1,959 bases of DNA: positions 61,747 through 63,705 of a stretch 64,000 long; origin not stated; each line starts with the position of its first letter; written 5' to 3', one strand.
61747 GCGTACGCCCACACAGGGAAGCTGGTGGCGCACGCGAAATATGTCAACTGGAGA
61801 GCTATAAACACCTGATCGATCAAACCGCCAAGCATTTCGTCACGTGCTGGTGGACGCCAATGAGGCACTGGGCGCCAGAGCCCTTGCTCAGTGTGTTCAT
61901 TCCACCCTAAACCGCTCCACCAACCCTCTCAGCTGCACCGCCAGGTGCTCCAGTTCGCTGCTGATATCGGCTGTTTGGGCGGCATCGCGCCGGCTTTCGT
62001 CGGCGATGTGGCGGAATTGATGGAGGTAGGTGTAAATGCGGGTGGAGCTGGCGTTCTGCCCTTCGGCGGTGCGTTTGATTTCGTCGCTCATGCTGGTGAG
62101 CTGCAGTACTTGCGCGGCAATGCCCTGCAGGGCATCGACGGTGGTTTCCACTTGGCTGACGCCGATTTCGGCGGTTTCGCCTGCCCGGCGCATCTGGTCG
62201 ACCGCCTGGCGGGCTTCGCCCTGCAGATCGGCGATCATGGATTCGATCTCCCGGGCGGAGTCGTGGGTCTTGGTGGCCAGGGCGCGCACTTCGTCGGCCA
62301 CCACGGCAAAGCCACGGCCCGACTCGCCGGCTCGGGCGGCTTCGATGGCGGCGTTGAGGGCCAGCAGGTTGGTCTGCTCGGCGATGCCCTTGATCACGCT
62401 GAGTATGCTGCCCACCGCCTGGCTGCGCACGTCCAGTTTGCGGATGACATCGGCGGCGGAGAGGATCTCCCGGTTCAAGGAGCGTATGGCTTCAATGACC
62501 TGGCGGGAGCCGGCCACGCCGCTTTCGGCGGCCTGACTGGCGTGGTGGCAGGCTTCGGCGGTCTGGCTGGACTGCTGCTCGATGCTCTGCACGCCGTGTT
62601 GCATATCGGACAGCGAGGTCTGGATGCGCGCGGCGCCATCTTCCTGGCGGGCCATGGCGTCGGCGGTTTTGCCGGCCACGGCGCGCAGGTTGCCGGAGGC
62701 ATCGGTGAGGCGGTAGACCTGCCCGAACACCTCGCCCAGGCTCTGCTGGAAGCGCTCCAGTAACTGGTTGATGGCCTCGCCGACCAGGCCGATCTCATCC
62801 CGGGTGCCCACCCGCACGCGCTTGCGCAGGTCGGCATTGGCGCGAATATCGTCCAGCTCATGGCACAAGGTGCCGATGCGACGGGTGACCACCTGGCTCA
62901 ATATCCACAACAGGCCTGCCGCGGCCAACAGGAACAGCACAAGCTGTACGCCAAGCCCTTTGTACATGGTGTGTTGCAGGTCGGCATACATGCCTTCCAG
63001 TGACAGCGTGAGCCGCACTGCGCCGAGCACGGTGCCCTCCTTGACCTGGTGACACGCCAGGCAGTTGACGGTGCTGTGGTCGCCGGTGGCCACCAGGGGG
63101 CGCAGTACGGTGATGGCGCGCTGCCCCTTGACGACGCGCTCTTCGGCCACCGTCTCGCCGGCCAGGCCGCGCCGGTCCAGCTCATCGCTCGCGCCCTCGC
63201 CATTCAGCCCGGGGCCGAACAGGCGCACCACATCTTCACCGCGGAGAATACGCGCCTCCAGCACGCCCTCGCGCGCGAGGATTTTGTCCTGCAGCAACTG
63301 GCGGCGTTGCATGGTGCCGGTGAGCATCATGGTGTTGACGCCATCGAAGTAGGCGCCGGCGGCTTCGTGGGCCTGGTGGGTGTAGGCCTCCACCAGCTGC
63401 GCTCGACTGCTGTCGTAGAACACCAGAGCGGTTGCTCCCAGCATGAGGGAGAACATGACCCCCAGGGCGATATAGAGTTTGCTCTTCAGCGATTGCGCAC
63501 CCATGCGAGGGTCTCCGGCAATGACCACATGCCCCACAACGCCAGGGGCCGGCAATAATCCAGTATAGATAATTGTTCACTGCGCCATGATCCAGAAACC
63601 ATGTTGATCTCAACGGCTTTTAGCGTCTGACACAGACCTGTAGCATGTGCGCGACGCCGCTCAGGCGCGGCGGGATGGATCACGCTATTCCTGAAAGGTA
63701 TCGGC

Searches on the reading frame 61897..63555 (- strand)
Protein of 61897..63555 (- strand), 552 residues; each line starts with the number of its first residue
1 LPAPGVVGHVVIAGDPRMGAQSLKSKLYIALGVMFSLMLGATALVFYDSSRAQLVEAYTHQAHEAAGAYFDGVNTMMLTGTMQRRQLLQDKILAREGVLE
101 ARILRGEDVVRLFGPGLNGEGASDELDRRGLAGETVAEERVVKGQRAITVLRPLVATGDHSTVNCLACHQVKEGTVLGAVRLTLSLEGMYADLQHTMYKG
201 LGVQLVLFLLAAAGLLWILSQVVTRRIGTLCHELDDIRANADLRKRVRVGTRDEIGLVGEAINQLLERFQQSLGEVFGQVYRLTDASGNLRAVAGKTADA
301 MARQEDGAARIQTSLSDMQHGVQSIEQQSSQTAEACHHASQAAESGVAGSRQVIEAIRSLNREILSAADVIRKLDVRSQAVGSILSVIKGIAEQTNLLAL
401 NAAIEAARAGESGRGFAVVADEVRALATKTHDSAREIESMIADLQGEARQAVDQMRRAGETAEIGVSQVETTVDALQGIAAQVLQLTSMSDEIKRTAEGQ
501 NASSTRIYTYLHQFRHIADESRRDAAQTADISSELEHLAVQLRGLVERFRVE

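Call 39: search_protein_families(library=pfam, proteins=[window:61897-63555:-], max_evalue=0.00001)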
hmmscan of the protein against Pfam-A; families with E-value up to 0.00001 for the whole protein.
window:61897-63555:- (552 aa): 2 families
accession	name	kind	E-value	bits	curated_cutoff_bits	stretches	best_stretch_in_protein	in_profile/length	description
PF00015.26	MCPsignal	-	2.1e-42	145.3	34.6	1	337-514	5-168/172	Methyl-accepting chemotaxis protein (MCP) signalling domain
PF00672.30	HAMP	-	2e-06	28.5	25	1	220-270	3-52/53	HAMP domain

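Call 60: find_encoding_contigs(protein=window:61897-63555:-, flank=10000, max_places=2)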
Protein window:61897-63555:- (552 aa): no gene with exactly this product is on record in the collection.

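Call 64: find_encoding_contigs(protein=window:61897-63504:-, flank=10000, max_places=2)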
Protein window:61897-63504:- (535 aa): no gene with exactly this product is on record in the collection.
